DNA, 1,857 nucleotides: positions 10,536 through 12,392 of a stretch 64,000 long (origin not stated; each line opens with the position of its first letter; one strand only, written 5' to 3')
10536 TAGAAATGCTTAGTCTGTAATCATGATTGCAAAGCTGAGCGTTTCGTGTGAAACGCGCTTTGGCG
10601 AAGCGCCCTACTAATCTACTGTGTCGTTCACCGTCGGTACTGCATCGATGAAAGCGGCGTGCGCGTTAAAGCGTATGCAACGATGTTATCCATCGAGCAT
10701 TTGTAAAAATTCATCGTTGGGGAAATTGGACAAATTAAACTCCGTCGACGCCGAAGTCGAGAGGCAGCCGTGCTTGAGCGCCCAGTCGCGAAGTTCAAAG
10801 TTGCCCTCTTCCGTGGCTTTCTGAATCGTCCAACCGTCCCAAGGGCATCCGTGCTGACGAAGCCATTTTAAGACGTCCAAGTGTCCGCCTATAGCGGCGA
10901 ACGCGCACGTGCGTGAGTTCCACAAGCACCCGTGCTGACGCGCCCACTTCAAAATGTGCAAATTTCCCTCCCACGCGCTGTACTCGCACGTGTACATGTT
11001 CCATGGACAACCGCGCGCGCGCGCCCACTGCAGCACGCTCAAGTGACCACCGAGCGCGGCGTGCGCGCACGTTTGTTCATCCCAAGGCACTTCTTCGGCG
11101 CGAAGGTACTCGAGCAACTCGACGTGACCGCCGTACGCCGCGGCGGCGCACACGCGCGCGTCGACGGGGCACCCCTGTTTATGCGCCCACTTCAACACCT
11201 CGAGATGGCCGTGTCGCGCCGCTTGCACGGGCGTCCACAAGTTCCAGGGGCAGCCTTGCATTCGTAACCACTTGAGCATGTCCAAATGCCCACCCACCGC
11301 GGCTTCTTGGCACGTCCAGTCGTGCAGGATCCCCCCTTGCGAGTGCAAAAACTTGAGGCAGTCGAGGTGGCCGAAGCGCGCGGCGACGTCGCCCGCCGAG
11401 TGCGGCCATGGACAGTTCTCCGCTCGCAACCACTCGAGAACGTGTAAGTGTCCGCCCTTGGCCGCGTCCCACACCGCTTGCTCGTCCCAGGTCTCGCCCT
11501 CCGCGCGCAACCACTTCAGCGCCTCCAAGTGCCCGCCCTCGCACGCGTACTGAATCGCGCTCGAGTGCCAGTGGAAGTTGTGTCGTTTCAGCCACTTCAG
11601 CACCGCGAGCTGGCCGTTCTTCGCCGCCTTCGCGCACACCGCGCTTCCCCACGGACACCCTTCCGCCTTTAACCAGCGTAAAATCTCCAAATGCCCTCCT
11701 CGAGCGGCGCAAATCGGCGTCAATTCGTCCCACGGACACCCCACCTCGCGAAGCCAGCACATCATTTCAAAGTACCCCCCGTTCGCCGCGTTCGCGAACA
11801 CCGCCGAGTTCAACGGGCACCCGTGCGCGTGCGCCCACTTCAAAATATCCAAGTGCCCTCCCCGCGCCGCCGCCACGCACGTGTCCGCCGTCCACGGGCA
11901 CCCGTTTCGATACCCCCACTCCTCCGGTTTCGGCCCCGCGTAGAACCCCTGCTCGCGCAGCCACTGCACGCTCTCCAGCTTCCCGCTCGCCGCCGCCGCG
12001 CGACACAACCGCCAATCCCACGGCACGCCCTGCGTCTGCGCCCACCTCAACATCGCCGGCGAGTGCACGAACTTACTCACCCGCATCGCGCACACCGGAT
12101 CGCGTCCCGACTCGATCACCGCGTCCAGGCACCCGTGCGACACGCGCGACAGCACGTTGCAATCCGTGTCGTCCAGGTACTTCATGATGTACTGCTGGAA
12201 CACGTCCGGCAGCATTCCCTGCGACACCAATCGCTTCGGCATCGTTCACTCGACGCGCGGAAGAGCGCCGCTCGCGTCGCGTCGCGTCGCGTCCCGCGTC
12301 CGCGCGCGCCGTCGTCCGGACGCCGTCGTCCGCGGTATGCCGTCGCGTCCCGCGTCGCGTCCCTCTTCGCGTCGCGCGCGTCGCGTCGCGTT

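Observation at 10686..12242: F-box-like protein with about 14 near-identical 33-aa Trp/Cys-containing ankyrin-like repeats (99-nt tandem array)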

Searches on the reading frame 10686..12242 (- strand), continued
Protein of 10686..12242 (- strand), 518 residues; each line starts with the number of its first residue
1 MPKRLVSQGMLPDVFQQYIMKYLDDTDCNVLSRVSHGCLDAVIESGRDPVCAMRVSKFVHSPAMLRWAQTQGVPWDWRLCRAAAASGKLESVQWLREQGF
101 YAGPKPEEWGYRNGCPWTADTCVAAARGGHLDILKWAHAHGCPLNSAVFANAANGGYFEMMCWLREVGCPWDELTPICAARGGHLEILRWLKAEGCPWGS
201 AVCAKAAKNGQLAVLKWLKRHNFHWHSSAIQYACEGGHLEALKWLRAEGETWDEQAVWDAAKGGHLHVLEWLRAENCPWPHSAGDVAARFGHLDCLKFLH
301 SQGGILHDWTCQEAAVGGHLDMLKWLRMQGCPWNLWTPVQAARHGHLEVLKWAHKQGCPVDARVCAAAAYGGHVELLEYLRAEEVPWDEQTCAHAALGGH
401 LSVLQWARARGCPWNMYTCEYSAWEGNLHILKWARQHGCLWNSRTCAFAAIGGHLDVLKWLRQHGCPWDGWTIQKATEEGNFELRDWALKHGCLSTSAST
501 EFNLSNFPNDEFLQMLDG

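Call 80: fold_search(model_id=the predicted structure, library=viral)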
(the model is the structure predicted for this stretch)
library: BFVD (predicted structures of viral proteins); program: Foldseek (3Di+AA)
matches with E <= 10: 1253; with E <= 0.001: 516
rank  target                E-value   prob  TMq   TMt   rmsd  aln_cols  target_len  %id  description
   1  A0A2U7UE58            9.0e-31  1.00  0.66  0.57   6.8       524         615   38  Ankyrin repeat domain containing protein [Pandoravirus macleodensis]
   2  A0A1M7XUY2            1.5e-27  1.00  0.35  0.40  15.7       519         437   34  Ankyrin repeat-containing domain [Cedratvirus A11]
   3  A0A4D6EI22            7.8e-26  1.00  0.36  0.38  14.5       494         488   32  Ankyrin repeat domain containing protein [Pandoravirus celtis]
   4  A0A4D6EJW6            9.8e-25  1.00  0.48  0.48  13.2       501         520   31  Ankyrin repeat incomplete domain containing protein [Pandoravirus celtis]
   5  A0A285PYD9            1.7e-24  1.00  0.45  0.55  11.5       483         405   31  Ankyrin repeat [Cedratvirus lausannensis]
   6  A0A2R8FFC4            1.3e-23  1.00  0.44  0.50  13.4       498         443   27  Ankyrin repeat-containing protein [Brazilian cedratvirus IHUMI]
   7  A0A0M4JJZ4            1.7e-23  1.00  0.59  0.66   8.6       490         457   29  (no name in the UniProt tables at hand)
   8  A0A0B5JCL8            4.5e-23  1.00  0.57  0.85   9.1       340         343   41  Ankyrin repeat protein [Pandoravirus inopinatum]
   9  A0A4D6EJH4            7.6e-23  1.00  0.63  0.64   7.1       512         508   28  Ankyrin repeat domain containing protein [Pandoravirus celtis]
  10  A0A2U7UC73            8.3e-23  1.00  0.58  0.62  11.0       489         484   28  Ankyrin repeat domain containing protein [Pandoravirus neocaledonia]
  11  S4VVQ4                7.6e-22  1.00  0.51  0.64   5.4       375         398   35  Ankyrin repeat domain containing protein [Pandoravirus salinus]
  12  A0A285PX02            2.8e-21  1.00  0.47  0.62   9.4       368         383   36  Ankyrin repeat [Cedratvirus lausannensis]
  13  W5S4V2                4.5e-21  1.00  0.56  0.55   8.9       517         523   25  Ankyrin-repeat protein [Pithovirus sibericum]
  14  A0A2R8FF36            7.0e-21  1.00  0.56  0.59  12.8       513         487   23  Ankyrin repeat-containing protein [Cedratvirus Zaza IHUMI]
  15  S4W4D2                9.6e-21  1.00  0.48  0.49  11.1       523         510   25  Ankyrin repeat domain containing protein [Pandoravirus salinus]
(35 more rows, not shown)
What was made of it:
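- Closest known: Giant-virus F-box / ankyrin-repeat proteins. Same: The best fold match is to this group: E 9e-31, 38% identity, TMq 0.66 (call 80).
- Best viral fold hit is a Pandoravirus macleodensis ankyrin protein, E 9e-31, TMq 0.66 (call 80).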

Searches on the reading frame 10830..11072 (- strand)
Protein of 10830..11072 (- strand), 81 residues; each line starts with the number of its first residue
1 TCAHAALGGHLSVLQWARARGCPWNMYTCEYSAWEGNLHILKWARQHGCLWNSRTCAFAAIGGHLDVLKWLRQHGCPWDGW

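Call 72: find_related_loci(query=A8, collection=viral_contigs, flank=2500)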
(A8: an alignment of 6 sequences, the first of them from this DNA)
Query A8 (81 aa) in viral_contigs; peptide patterns used: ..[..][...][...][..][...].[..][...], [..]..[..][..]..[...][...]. (x = any residue, [..] = any of these).
223 stretches matched a pattern; 135 encode a relative of the query (tblastn E <= 1e-3); the best 80 are kept; 76 distinct loci.
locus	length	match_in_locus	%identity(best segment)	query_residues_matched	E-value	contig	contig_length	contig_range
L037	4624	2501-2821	69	1-80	8e-33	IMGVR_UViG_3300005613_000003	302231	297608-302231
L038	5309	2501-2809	66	1-79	3e-32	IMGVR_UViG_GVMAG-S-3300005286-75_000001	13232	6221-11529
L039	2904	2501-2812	65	1-79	4e-32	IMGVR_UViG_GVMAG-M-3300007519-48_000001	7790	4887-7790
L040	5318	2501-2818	65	1-79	6e-32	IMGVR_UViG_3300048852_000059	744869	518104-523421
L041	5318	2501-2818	65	1-79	4e-31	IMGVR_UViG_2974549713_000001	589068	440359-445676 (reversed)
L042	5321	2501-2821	58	1-80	2e-30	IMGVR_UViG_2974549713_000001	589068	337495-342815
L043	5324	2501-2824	63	1-81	2e-30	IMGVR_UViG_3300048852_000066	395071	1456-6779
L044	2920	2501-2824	60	1-81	5e-30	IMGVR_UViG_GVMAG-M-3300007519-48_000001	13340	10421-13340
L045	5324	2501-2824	58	1-81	1e-29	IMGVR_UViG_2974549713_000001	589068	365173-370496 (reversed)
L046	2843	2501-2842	51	1-80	7e-30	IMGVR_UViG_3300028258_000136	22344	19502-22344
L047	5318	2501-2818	62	1-79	2e-29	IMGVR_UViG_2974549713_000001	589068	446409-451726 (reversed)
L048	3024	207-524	56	1-81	2e-29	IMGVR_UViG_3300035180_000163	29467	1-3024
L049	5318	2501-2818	63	1-79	5e-29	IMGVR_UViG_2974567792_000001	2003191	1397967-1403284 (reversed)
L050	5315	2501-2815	56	1-79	3e-29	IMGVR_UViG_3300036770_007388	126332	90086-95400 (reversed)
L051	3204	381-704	59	1-81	5e-29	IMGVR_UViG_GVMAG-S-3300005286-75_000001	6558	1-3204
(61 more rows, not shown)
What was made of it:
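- The best structural matches and many sequence relatives are in Pandoravirus, Cedratvirus, Pithovirus and GVMAG (giant-virus metagenome-assembled genome) contigs (calls 72, 80).
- Tried and rejected: It had to be repeated with a unit alignment (call 72).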

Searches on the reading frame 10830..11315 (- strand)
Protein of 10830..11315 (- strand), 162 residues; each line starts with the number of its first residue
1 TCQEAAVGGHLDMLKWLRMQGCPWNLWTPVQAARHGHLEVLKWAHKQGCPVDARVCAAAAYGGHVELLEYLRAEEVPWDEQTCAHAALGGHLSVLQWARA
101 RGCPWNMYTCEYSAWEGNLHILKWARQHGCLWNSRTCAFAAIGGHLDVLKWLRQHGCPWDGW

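Call 77: search_solved_structures(query=window:10830-11315:-, max_evalue=0.001, show_alignments=2)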
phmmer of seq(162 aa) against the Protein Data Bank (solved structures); distinct sequences matched with E-value up to 0.001: 73 (the best 60 are shown).
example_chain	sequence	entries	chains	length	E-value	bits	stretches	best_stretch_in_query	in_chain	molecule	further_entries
6mol_A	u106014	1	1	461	2.1e-19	73.3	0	3-70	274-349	Monoextended DARPin R12 (M_R12)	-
4qfv_A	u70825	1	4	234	3.2e-12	49.8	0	4-71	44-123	ANK-N5C-281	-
5ma3_A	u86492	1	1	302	5.4e-09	39.3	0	27-103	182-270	R11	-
5ma9_A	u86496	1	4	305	5.5e-09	39.3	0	27-103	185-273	R11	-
5mak_A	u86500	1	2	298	6.1e-09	39.1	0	27-104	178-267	R7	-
4o60_A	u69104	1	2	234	1.5e-08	37.8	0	5-73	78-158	ANK-N5C-317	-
5ma5_A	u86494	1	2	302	1.7e-08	37.6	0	27-103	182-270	K11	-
5ma4_A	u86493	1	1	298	1.9e-08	37.5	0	27-104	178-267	K7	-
1n0r_A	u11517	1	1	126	2.5e-08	37.1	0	6-54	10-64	4 ankyrin repeats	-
6mok_A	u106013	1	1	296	4.8e-08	36.2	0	3-106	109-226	Dimeric DARPin ANR7 (A_distance_r7)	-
7ujj_G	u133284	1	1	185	2e-07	34.2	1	18-108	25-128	DARPin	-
5lel_A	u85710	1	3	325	2.4e-07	34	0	27-96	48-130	DD_Off7_10_3G124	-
5le9_A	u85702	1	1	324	4.3e-07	33.1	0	5-72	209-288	DD_Off7_09_3G124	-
4hrm_B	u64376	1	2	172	5e-07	32.9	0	5-53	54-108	Designed Ankyrin Repeat Protein 9_26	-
6ar6_B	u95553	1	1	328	5.9e-07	32.6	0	5-71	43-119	DLD-4 darpin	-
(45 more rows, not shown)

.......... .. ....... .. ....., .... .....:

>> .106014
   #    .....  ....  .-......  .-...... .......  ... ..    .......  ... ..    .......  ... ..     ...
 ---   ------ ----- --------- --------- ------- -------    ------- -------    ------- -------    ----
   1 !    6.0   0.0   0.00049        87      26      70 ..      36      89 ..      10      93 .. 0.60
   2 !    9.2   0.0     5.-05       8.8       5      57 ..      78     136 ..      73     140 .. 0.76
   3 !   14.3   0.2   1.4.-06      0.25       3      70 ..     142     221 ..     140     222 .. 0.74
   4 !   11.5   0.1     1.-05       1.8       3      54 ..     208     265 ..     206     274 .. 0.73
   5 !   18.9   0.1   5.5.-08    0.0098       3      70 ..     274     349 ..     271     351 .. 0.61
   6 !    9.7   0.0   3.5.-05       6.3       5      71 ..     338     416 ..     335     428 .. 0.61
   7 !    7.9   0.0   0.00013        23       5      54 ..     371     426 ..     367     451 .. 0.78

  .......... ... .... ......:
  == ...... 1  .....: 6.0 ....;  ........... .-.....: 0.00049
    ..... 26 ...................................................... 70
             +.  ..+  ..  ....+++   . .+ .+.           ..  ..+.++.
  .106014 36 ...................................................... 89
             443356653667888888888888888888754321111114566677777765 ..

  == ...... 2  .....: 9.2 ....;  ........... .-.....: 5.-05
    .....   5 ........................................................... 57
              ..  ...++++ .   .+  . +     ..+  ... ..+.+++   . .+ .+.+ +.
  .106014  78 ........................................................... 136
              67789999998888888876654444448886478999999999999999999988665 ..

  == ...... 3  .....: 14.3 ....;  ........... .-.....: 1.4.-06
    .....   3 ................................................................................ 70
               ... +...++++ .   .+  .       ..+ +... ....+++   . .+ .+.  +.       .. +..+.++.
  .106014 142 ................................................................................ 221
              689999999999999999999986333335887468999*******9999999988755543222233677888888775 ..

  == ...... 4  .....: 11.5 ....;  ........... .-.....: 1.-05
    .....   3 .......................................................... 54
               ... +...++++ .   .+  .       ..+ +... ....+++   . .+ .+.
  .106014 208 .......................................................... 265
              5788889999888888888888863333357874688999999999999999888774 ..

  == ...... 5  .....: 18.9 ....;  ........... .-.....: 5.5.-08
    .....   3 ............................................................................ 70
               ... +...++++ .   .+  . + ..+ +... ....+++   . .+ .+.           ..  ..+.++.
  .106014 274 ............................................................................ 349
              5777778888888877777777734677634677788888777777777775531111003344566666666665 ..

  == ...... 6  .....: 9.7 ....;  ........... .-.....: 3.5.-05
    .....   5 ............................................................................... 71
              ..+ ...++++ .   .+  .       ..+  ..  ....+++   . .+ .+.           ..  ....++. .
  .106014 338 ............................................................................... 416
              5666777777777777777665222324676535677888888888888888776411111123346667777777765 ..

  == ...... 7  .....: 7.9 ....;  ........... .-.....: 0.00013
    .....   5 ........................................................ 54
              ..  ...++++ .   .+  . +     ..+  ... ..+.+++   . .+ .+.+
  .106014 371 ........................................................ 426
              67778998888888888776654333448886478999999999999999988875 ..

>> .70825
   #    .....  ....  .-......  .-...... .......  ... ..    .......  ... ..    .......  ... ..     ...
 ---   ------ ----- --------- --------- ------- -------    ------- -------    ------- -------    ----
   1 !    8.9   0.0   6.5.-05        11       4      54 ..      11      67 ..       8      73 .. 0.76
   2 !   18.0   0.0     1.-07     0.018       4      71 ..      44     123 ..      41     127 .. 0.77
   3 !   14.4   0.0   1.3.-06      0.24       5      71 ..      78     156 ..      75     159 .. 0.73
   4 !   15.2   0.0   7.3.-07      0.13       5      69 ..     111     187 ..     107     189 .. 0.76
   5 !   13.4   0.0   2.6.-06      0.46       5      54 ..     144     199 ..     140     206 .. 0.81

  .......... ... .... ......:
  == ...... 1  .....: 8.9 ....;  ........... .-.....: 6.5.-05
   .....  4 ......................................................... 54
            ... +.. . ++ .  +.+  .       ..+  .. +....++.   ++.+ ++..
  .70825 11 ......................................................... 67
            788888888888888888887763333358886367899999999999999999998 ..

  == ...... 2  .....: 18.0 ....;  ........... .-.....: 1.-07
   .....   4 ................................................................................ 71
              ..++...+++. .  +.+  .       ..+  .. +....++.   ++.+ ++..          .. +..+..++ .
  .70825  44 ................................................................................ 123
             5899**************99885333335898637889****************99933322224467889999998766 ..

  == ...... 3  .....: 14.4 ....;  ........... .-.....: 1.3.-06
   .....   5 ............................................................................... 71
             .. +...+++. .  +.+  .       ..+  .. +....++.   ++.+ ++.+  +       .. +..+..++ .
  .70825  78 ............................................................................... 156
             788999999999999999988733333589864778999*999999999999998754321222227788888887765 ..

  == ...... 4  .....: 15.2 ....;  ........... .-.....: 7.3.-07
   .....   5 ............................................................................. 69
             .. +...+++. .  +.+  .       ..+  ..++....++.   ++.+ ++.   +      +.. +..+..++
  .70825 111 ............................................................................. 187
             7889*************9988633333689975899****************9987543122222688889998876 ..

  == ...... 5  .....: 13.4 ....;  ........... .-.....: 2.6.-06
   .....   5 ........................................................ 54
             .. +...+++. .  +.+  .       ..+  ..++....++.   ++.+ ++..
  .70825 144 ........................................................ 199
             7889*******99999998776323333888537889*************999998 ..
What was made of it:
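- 10749..11882 (-): Fourteen 27-aa (81-nt) short ankyrin units in perfect register, aa 121-498. Each unit is helix - GG(H) turn - helix - short GCPWD loop, with no beta-hairpin. HMMER alignments to DARPins (designed ankyrin repeat proteins) show a 5-residue loop gap and a 1-residue helix-1 gap per unit (call 77).
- DARPin and consensus-ankyrin chains are the top PDB sequence hits, with 5+1-residue gaps per unit (call 77).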
